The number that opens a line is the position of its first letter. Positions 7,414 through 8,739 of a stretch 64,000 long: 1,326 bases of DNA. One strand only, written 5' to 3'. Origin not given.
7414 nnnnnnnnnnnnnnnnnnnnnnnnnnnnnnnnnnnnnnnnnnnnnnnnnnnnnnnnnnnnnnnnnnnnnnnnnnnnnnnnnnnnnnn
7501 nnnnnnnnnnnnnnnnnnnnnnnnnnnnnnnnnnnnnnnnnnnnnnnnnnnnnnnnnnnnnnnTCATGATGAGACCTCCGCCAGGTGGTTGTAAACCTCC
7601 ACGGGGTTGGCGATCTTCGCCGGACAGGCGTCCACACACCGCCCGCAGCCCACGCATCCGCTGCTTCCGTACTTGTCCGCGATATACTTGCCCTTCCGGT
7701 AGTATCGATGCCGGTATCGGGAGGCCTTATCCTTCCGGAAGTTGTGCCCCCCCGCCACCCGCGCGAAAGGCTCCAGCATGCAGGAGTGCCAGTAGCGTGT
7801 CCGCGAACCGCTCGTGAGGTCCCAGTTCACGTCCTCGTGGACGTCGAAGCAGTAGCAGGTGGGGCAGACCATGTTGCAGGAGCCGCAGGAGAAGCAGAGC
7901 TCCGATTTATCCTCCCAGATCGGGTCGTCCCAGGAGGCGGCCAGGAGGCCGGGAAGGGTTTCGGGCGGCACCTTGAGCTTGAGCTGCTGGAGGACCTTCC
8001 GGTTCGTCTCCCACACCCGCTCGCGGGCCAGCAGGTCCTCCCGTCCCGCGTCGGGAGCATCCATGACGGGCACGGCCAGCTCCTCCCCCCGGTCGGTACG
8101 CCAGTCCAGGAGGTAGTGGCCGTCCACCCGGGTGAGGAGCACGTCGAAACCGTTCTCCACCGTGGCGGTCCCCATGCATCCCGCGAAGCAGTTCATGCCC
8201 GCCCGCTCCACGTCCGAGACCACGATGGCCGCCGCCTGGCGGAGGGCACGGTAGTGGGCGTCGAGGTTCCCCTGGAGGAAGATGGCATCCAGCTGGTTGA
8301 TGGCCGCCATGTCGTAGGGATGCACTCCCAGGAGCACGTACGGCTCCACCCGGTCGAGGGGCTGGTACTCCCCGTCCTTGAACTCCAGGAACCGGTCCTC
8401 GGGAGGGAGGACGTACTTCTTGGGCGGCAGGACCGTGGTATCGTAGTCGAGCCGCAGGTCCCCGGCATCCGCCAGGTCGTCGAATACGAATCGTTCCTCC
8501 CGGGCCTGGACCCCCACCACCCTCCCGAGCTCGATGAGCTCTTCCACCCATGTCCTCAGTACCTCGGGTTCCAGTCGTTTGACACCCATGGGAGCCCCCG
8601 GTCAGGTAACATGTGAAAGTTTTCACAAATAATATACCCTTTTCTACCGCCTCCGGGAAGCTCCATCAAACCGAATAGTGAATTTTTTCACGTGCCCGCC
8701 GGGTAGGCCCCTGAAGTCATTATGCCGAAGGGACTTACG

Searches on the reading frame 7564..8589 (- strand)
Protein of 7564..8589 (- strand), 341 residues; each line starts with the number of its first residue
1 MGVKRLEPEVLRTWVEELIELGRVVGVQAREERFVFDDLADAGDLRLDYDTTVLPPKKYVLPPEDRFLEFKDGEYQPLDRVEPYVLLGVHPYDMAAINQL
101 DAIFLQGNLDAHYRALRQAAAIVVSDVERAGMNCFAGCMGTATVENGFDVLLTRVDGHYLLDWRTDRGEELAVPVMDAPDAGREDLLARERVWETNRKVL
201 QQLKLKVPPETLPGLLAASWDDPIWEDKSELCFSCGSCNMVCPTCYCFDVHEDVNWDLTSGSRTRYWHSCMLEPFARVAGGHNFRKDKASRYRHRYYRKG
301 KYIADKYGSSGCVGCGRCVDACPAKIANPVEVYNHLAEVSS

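Call 7: search_protein_families(library=pfam, proteins=[window:7564-8589:-])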
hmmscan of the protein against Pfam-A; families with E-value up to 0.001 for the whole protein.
window:7564-8589:- (341 aa): 12 families
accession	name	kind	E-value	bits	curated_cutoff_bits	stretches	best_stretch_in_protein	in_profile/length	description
PF17179.9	Fer4_22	-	2.4e-33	115.3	27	1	232-326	2-95/95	4Fe-4S dicluster domain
PF13237.11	Fer4_10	-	9.7e-09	35.5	25.5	2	228-323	5-53/53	4Fe-4S dicluster domain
PF12797.12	Fer4_2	-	1.5e-07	31.3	24.5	1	310-324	8-22/22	4Fe-4S binding domain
PF13534.11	Fer4_17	-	1.6e-07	32.2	22.2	0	291-326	25-60/61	4Fe-4S dicluster domain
PF00037.32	Fer4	-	6.2e-07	29.4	21.1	1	312-324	8-20/24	4Fe-4S binding domain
PF12838.12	Fer4_7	-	6.9e-07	30.1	27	1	300-326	27-52/52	4Fe-4S dicluster domain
PF13183.11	Fer4_8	-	1.8e-06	28.8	27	1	230-326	3-68/68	4Fe-4S dicluster domain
PF13187.11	Fer4_9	-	4.9e-05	23.7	27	0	232-325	2-50/52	4Fe-4S dicluster domain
PF13484.11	Fer4_16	-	9.3e-05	23.6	30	0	312-330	2-20/66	4Fe-4S double cluster binding domain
PF14697.11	Fer4_21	-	9.5e-05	22.9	35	0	310-324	39-53/59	4Fe-4S dicluster domain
PF25160.1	LdpA_Fe-S-bd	-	0.0001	22.5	27.6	0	310-326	26-42/49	LdpA Fe-S cluster-binding domain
PF13746.11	Fer4_18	-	0.00099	19.7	27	0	291-326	40-75/114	4Fe-4S dicluster domain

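Call 11: find_encoding_contigs(protein=window:7564-8589:-, flank=3000, max_places=6)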
Protein window:7564-8589:- (341 aa): no gene with exactly this product is on record in the collection.

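Call 12: find_homologous_proteins(query=window:7564-8589:-)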
Query window:7564-8589:- (341 aa): 4385 proteins with E <= 0.001 among 8000 candidates; the best 120 are listed.
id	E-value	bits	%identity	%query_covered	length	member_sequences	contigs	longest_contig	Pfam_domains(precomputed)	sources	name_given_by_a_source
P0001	1.6e-238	809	100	100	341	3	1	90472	PF17179.10,PF12797.13,PF00037.33,PF12838.13,PF13534.12,PF13237.12,PF13183.12,PF13187.12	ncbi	ncbi:MAG: 4Fe-4S dicluster domain-containing protein [bacterium]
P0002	4.0e-135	469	60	99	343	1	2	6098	PF17179.10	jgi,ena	-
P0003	1.4e-133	464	59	99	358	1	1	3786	PF17179.10,PF13187.12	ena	-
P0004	4.8e-133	462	58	99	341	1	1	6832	PF17179.10,PF13187.12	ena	-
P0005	8.1e-132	458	57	99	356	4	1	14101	PF17179.10,PF12838.13,PF13534.12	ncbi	-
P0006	1.5e-131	457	58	99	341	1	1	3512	PF17179.10,PF12797.13,PF12838.13,PF13187.12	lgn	-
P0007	8.2e-131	455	59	99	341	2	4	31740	PF17179.10,PF12838.13,PF13187.12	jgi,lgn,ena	-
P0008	1.1e-130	454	57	99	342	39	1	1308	PF17179.10,PF12838.13,PF13187.12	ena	-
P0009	1.4e-130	454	57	99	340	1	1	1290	PF17179.10,PF12797.13,PF12838.13,PF13534.12,PF13237.12,PF13187.12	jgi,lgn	-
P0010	1.6e-130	454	59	99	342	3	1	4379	PF17179.10,PF12838.13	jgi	-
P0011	8.5e-130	451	59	99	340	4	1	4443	PF17179.10,PF13237.12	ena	-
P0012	9.4e-130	451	57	99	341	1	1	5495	PF17179.10,PF12838.13,PF13534.12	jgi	jgi:sulfhydrogenase subunit beta (sulfur reductase)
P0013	1.6e-129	450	58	99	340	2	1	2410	PF17179.10,PF12838.13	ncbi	-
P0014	1.6e-129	450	56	99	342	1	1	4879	PF17179.10,PF12838.13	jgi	-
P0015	1.8e-129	450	56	99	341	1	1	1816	PF17179.10,PF12838.13,PF13187.12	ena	-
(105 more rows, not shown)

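Call 14: find_encoding_contigs(protein=P0001, flank=10000, max_places=4)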
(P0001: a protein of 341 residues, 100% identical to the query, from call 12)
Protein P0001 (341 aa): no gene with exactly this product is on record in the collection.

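Call 28: find_related_loci(query=A1, collection=genome_contigs, flank=6000)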
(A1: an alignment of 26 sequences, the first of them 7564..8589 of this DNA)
Query A1 (341 aa) in genome_contigs; peptide patterns used: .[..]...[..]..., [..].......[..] (x = any residue, [..] = any of these).
600 stretches matched a pattern (row limit reached: there are more); 578 encode a relative of the query (tblastn E <= 1e-3); the best 80 are kept; 80 distinct loci.
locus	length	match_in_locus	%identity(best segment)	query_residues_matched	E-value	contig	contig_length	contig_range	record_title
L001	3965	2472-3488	54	1-338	4e-130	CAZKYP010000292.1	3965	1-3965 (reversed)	MAG TPA_asm: uncultured Pirellulales bacterium isolate binchicken_co129_610 genome assembly, contig: NODE_86380_length_3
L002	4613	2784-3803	52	1-338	3e-123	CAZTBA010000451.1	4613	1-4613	MAG TPA_asm: uncultured bacterium isolate SRP323688_co1_241 genome assembly, contig: NODE_25122_length_4613_cov_3.548047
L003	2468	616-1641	54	1-338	8e-125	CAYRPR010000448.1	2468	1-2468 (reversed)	MAG TPA_asm: uncultured Verrucomicrobiota bacterium isolate SRP193661_co1_204 genome assembly, contig: NODE_47076_length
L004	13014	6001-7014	52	1-338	8e-118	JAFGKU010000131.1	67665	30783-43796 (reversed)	MAG: Spirochaetales bacterium isolate Zod_Metabat.353 k87_7815618, whole genome shotgun sequence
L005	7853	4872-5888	55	1-338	1e-116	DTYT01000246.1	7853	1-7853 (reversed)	MAG TPA_asm: Kiritimatiellae bacterium isolate UWMA-0228 k99_2945777, whole genome shotgun sequence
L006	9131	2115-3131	49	1-338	1e-114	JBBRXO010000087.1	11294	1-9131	MAG: Armatimonadota bacterium isolate La4_metabat2.216 La4_metabat2.216_K_2331498_L_11294_cov_14.7376, whole genome shot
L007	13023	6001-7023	51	1-338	1e-113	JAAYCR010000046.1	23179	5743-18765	MAG: Phycisphaerae bacterium isolate AS06rmzACSIP_475 426500_AS06, whole genome shotgun sequence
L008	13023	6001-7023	50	1-338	2e-113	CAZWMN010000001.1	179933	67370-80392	MAG TPA_asm: uncultured Pirellulales bacterium isolate binchicken_co33_34 genome assembly, contig: NODE_18_length_179933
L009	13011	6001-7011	50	1-336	8e-112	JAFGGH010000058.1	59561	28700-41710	MAG: Sedimentisphaerales bacterium isolate Zod_Metabat.138 k87_8077147, whole genome shotgun sequence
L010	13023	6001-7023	50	1-338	1e-111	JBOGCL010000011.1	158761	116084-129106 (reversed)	Anaerohalosphaeraceae bacterium U12dextr 11, whole genome shotgun sequence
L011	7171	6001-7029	50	1-340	1e-110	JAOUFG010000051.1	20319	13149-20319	MAG: Phycisphaerae bacterium isolate 4_1_July_SF_Bin34 4_1_July_SF_Bin34_scaffold_1064_c1, whole genome shotgun sequence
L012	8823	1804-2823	48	1-338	4e-110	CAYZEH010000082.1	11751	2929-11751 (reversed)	MAG TPA_asm: uncultured Pirellulales bacterium isolate SRP191223_co1_105 genome assembly, contig: NODE_6198_length_11751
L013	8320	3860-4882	50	1-338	6e-109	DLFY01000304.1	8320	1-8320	MAG TPA_asm: Phycisphaerales bacterium UBA7708 UBA7708_contig_10822, whole genome shotgun sequence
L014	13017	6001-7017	51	1-338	1e-108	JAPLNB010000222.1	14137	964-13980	MAG: Planctomycetota bacterium isolate LacPavin_0920_SED5_MAG_61_14 LacPavin_0920_SED5_scaffold_2731563, whole genome sh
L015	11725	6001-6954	52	23-338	5e-108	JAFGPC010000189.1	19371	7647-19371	MAG: Sedimentisphaerales bacterium isolate Zod_Metabat.67 k87_12832454, whole genome shotgun sequence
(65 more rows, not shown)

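Call 37: find_encoding_contigs(protein=P0002, flank=4000, max_places=3)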
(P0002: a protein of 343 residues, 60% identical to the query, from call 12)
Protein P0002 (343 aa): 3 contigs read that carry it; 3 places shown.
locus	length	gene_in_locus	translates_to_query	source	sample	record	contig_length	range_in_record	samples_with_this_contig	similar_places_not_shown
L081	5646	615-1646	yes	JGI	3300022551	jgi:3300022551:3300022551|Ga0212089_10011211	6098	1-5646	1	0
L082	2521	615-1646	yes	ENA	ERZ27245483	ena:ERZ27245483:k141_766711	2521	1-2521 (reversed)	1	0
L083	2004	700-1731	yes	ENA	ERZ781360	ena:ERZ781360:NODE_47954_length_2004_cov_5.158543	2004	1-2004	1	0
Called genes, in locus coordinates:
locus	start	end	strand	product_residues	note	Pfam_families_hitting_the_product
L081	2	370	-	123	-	?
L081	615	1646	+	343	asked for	PF17179:Fer4_22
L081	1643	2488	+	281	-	PF00970:FAD_binding_6 (weak), PF00175:NAD_binding_1, PF10418:DHODB_Fe-S_bind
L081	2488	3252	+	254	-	PF01058:Oxidored_q6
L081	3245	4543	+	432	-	PF00374:NiFeSe_Hases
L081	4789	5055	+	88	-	PF00312:Ribosomal_S15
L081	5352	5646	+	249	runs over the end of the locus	?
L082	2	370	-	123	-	?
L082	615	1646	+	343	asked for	PF17179:Fer4_22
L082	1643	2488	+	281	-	PF00970:FAD_binding_6 (weak), PF00175:NAD_binding_1, PF10418:DHODB_Fe-S_bind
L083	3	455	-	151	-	?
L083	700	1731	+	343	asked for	PF17179:Fer4_22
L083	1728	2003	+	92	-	?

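Call 38: find_encoding_contigs(protein=P0005, flank=4000, max_places=3)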
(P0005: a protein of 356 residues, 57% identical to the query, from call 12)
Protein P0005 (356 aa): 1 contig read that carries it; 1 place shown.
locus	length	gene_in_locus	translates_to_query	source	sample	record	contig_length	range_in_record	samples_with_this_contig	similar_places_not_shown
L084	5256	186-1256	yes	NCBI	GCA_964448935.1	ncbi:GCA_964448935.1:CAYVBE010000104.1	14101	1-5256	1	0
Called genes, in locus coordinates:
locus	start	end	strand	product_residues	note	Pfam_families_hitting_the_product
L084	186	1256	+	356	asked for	PF12838:Fer4_7 (faint), PF13534:Fer4_17 (faint), PF17179:Fer4_22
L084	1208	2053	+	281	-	PF00970:FAD_binding_6, PF00175:NAD_binding_1, PF10418:DHODB_Fe-S_bind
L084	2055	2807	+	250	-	PF01058:Oxidored_q6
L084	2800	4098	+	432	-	PF27537:HoxH (weak), PF00374:NiFeSe_Hases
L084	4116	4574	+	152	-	PF01750:HycI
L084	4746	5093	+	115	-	PF01155:HypA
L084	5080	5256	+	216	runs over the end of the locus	PF02492:cobW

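Call 39: find_encoding_contigs(protein=P0004, flank=4000, max_places=3)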
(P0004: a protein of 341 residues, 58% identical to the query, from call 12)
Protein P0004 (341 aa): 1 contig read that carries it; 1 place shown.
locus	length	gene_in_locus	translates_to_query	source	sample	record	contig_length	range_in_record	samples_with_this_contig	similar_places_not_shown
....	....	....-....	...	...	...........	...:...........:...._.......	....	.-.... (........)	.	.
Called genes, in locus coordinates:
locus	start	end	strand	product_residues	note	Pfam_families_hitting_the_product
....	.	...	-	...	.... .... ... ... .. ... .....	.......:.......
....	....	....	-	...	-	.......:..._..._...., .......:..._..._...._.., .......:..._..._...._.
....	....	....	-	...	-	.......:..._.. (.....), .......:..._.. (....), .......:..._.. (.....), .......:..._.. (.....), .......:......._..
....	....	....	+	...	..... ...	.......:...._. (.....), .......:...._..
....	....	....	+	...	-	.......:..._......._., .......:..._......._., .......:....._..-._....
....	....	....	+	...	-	?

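Call 40: find_encoding_contigs(protein=P0007, flank=4000, max_places=3)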
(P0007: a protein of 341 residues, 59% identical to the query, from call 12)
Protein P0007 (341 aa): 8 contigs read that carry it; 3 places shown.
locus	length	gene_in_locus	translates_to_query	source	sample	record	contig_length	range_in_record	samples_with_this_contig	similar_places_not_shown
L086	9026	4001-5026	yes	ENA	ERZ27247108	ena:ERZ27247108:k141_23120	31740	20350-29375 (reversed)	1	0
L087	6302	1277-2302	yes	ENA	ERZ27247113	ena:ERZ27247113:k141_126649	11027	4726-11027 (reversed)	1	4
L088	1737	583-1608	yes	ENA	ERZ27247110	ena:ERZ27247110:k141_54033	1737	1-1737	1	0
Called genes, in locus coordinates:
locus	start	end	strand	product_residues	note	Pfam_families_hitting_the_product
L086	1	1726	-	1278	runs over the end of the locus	PF02463:SMC_N, PF13175:AAA_15, PF13476:AAA_23, PF13555:AAA_29 (faint), PF13304:AAA_21 (faint), PF24161:CCDC39 (weak), PF06470:SMC_hinge, PF00038:Filament (weak), +1 more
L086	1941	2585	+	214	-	PF06283:ThuA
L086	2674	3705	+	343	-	PF01408:GFO_IDH_MocA, PF22725:GFO_IDH_MocA_C3, PF02894:GFO_IDH_MocA_C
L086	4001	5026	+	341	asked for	PF13187:Fer4_9 (faint), PF12838:Fer4_7 (faint), PF17179:Fer4_22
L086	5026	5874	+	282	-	PF00970:FAD_binding_6, PF00175:NAD_binding_1, PF10418:DHODB_Fe-S_bind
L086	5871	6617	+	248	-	PF01058:Oxidored_q6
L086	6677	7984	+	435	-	PF00374:NiFeSe_Hases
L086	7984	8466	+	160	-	PF01750:HycI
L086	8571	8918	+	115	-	-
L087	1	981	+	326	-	PF01408:GFO_IDH_MocA, PF22725:GFO_IDH_MocA_C3, PF02894:GFO_IDH_MocA_C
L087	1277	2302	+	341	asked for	PF13187:Fer4_9 (faint), PF12838:Fer4_7 (faint), PF17179:Fer4_22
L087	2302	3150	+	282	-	PF00970:FAD_binding_6, PF00175:NAD_binding_1, PF10418:DHODB_Fe-S_bind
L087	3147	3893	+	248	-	PF01058:Oxidored_q6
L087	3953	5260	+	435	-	PF00374:NiFeSe_Hases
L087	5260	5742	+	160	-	PF01750:HycI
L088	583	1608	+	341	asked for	PF13187:Fer4_9 (faint), PF12838:Fer4_7 (faint), PF17179:Fer4_22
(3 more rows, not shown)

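Call 43: list_cluster_members(proteins=[P0001])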
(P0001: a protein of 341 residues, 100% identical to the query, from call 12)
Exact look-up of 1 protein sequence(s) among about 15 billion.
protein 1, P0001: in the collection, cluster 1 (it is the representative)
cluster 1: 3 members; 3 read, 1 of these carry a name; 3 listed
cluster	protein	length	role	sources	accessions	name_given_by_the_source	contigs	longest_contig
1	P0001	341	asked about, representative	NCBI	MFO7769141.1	MAG: 4Fe-4S dicluster domain-containing protein [bacterium]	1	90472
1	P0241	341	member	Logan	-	-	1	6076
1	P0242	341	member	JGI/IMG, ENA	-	-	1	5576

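Call 44: find_encoding_contigs(protein=P0242, flank=5000, max_places=3)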
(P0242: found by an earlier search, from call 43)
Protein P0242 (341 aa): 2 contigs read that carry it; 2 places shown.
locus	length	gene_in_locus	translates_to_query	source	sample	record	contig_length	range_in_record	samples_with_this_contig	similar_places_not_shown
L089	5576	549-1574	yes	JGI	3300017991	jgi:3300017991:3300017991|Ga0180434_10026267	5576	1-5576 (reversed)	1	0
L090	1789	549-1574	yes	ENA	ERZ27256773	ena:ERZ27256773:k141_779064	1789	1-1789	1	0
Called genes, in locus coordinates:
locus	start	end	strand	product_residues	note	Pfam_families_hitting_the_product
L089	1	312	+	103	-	?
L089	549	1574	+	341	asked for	PF13183:Fer4_8 (faint), PF13534:Fer4_17 (faint), PF12838:Fer4_7 (faint), PF13187:Fer4_9 (faint), PF17179:Fer4_22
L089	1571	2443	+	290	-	PF00970:FAD_binding_6 (weak), PF00175:NAD_binding_1, PF10418:DHODB_Fe-S_bind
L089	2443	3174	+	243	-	PF01058:Oxidored_q6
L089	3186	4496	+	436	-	PF00374:NiFeSe_Hases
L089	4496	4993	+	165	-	PF01750:HycI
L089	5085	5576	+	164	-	?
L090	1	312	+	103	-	?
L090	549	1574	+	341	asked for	PF13183:Fer4_8 (faint), PF13534:Fer4_17 (faint), PF12838:Fer4_7 (faint), PF13187:Fer4_9 (faint), PF17179:Fer4_22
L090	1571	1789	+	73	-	?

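Call 45: find_encoding_contigs(protein=P0241, flank=5000, max_places=3)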
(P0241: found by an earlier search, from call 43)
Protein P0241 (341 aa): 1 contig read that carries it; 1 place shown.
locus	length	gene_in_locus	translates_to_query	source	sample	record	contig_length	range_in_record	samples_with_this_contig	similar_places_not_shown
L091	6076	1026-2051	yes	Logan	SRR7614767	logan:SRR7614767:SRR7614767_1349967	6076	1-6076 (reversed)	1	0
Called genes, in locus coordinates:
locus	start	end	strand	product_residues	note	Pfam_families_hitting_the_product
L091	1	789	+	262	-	?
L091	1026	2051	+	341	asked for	PF12838:Fer4_7 (faint), PF13187:Fer4_9 (faint), PF13183:Fer4_8 (faint), PF13534:Fer4_17 (faint), PF17179:Fer4_22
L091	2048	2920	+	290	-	PF00970:FAD_binding_6 (weak), PF00175:NAD_binding_1, PF10418:DHODB_Fe-S_bind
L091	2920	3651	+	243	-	PF01058:Oxidored_q6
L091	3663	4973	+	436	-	PF00374:NiFeSe_Hases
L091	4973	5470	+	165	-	PF01750:HycI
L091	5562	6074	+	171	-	?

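Call 60: search_protein_families(library=ncbifam, proteins=[window:7564-8589:-, L007:5302-5901:+])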
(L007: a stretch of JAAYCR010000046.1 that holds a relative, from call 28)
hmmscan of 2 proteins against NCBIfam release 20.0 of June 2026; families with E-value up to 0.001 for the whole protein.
window:7564-8589:- (341 aa): 10 families
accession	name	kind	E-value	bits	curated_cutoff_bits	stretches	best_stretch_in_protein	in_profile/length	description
NF040829.1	sulfhyd_ShyB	equivalog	3.6e-65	220.2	690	1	5-336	5-329/334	NAD(P)-dependent hydrogenase/sulfhydrogenase 2 subunit beta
NF040833.1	sulfhyd_HydB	equivalog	1.6e-58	198.3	750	1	8-327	8-327/367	NADPH-dependent hydrogenase/sulfhydrogenase 1 subunit beta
TIGR02910.1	sulfite_red_A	equivalog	3.5e-43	148.1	323.15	1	36-328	43-319/334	anaerobic sulfite reductase subunit AsrA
NF040864.1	HgcB_ferredoxin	equivalog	2.5e-05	24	99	0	306-328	10-32/93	mercury methylation ferredoxin HgcB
TIGR01971.1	NuoI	subfamily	4.7e-05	23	113.05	0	297-326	29-58/121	NADH-quinone oxidoreductase, chain I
TIGR02512.1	FeFe_hydrog_A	subfamily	0.00013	20.9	405.95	0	229-290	49-109/375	[FeFe] hydrogenase, group A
NF038196.1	ferrodoxin_EFR1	subfamily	0.00034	20.7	75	0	308-325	182-199/242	EFR1 family ferrodoxin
NF058577.1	FdxA_fam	equivalog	0.00037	20.6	65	0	310-324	36-50/52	4Fe-4S ferredoxin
TIGR02912.1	sulfite_red_C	equivalog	0.00057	19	324.1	0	309-325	200-216/314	sulfite reductase subunit C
NF045874.1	Vhu_polyferre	exception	0.00094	18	600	0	308-326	85-103/381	F420-non-reducing hydrogenase associated-polyferredoxin VhuB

L007:5302-5901:+ (200 aa): 9 families
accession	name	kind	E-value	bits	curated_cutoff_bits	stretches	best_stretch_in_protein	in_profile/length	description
NF003995.0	PRK05472.2-4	subfamily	1.6e-71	240.2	126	1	1-200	5-205/213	redox-sensing transcriptional repressor Rex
NF003992.0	PRK05472.2-1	equivalog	1.1e-63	214.7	226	1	1-198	20-218/249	redox-sensing transcriptional repressor Rex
NF003993.0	PRK05472.2-2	equivalog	6.3e-63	212.1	217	1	1-199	5-204/212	redox-sensing transcriptional repressor Rex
NF003994.0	PRK05472.2-3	equivalog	2e-53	181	130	1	1-197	8-205/217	redox-sensing transcriptional repressor Rex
NF003990.0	PRK05472.1-4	equivalog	3.1e-51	174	233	1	2-200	7-206/214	redox-sensing transcriptional repressor Rex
NF003989.0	PRK05472.1-3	equivalog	1.6e-50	171.9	177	1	1-199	7-206/215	redox-sensing transcriptional repressor Rex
NF003996.0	PRK05472.2-5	equivalog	3.1e-49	167.7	138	1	2-199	2-198/209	redox-sensing transcriptional repressor Rex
NF003991.0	PRK05472.1-5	equivalog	2.3e-42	145.3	198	1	1-200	6-206/211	redox-sensing transcriptional repressor Rex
NF003988.0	PRK05472.1-1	equivalog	1.2e-32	113.6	321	1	2-200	7-208/214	redox-sensing transcriptional repressor Rex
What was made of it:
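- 7564..8589 (-): hydB: beta subunit with a 4Fe-4S dicluster domain (Fer4_22). Best NCBIfam matches are sulfhydrogenase ShyB and HydB. Calls 7, 12, 60.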
